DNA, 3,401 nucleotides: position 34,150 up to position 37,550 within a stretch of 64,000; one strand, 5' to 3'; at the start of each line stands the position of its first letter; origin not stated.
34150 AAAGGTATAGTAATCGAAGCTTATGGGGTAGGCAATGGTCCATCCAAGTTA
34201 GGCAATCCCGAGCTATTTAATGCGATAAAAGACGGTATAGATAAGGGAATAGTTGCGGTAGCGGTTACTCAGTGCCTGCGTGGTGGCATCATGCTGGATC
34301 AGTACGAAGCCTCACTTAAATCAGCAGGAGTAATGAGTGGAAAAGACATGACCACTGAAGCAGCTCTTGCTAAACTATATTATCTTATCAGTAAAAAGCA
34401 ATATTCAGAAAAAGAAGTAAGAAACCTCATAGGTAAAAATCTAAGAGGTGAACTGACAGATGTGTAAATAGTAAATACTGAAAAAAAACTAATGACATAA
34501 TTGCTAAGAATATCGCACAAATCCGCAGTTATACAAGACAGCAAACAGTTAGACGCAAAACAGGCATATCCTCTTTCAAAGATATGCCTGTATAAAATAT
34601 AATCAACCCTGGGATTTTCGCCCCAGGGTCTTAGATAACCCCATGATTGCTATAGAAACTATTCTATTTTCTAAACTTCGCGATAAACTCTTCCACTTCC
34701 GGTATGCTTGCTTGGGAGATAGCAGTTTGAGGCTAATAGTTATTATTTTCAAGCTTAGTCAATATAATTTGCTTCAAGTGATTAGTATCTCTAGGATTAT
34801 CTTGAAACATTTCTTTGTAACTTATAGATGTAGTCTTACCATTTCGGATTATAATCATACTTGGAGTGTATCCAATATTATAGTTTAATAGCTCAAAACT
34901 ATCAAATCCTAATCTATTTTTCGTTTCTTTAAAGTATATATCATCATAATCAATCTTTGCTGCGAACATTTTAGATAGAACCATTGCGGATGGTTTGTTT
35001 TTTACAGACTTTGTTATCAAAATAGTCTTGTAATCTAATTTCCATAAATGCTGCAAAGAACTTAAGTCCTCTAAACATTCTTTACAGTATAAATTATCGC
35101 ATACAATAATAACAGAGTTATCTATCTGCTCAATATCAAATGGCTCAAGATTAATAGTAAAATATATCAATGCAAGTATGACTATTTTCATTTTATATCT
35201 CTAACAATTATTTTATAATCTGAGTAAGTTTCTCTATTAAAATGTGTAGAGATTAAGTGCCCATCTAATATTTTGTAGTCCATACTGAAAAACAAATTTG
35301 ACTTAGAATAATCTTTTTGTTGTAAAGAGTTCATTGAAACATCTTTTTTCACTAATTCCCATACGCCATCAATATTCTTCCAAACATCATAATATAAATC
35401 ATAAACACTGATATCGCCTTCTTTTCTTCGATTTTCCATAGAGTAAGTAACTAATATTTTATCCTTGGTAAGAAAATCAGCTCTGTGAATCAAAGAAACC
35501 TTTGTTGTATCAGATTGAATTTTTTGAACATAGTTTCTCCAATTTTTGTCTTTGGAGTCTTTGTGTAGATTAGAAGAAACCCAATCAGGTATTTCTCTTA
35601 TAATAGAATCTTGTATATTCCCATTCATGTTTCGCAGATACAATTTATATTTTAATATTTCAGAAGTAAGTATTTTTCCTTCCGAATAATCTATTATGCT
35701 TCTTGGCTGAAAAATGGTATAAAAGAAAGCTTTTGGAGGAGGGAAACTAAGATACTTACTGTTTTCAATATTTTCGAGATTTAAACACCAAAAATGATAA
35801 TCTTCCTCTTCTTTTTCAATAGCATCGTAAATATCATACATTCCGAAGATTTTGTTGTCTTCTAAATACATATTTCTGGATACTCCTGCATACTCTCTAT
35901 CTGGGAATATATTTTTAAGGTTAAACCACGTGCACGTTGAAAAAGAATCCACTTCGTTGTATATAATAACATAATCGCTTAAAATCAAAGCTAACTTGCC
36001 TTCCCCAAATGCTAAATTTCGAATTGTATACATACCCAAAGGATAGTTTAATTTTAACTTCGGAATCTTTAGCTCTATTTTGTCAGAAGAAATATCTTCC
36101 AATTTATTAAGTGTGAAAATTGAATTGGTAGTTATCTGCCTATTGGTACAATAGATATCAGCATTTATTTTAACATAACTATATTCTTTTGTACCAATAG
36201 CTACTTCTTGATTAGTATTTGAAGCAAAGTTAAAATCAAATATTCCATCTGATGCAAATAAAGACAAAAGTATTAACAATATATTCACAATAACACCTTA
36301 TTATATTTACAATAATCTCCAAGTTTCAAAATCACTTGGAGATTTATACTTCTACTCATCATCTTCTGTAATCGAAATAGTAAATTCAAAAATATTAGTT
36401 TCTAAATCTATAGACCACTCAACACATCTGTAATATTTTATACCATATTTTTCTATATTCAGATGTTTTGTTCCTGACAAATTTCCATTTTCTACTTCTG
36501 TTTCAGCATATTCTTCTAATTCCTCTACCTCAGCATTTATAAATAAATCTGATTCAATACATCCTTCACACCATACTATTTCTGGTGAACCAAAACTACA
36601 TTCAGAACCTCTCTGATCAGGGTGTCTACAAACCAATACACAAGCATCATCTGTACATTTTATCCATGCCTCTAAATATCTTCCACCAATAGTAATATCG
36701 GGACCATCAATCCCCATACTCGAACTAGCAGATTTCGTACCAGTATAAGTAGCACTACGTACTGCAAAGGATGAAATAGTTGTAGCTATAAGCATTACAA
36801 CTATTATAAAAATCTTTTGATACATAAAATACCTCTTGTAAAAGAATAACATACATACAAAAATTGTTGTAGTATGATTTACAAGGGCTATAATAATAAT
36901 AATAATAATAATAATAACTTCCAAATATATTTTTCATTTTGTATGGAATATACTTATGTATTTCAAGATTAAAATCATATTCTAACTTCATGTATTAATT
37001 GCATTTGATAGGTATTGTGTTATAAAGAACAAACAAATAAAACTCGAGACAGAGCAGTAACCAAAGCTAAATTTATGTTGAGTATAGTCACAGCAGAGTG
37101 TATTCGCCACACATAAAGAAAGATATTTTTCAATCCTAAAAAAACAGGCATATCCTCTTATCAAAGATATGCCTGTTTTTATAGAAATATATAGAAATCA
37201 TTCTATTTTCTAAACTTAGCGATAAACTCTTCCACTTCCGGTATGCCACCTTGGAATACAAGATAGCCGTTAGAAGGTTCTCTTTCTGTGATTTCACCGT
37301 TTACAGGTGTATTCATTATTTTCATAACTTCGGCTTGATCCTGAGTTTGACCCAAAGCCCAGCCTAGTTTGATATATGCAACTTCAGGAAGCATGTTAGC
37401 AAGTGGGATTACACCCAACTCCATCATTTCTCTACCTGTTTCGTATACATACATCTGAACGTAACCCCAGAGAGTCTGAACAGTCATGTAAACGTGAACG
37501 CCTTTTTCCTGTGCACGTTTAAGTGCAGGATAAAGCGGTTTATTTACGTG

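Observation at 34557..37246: AT-rich three-gene cassette bracketed by direct repeats that duplicate the gatD 3' end and its terminator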

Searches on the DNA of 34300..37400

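Call 74: search_rna_families(source=window, start=34300, end=37400, threshold=evalue, max_evalue=1)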
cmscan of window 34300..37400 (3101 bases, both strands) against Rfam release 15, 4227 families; matches with E-value up to 1: 2.
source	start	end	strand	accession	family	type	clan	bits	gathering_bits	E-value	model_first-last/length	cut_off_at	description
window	36316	36370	-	RF02418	Spd-sr07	Gene; sRNA;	-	25.8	55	0.59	1-63/63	no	Streptococcus sRNA Spd-sr07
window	37132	37188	-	RF04161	mir-3688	Gene; miRNA;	-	23.3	84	0.17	1-88/88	no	mir-3688 microRNA precursor family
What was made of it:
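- On Integron / CALIN: There is no Rfam match (call 74).
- Tried and rejected: Known RNA families: only two matches, both far below their gathering scores (call 74).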

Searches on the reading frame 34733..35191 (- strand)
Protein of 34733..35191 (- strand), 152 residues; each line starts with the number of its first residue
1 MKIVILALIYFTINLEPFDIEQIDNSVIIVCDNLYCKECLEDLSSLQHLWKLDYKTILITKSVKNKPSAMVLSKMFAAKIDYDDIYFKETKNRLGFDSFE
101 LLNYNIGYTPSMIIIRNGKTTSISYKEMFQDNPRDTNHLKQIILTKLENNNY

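Call 6: search_protein_families(library=pfam, proteins=[window:34733-35191:-], max_evalue=0.1)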
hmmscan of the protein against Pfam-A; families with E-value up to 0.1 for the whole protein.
window:34733-35191:- (152 aa): 1 family
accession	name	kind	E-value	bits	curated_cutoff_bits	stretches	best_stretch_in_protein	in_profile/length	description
PF19233.4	DUF5886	-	0.01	16.6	36.5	1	10-85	6-81/135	Family of unknown function (DUF5886)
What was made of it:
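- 34733..35191 (-): Cassette gene 3: a 152-aa exported protein with a CKEC (CxxC) motif. I infer a thioredoxin-like protein from that motif alone. There is only a weak DUF5886 hit (call 6).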

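Call 23: search_protein_families(library=ncbifam, proteins=[window:34733-35191:-], max_evalue=1)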
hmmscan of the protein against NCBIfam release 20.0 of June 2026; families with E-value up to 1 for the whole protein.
window:34733-35191:- (152 aa): 0 families

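Call 24: search_protein_families(library=padloc, proteins=[window:34733-35191:-], max_evalue=1)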
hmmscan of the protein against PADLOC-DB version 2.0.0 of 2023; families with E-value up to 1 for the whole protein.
window:34733-35191:- (152 aa): 0 families

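Call 47: find_homologous_proteins(query=window:34733-35191:-, max_evalue=0.01)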
Query window:34733-35191:- (152 aa): 2 proteins with E <= 0.01 among 7 candidates.
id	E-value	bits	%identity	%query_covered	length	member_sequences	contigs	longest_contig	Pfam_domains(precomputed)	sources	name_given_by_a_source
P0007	2.5e-94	331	100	100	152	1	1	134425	-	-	-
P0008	1.9e-55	205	64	91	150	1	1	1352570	-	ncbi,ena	-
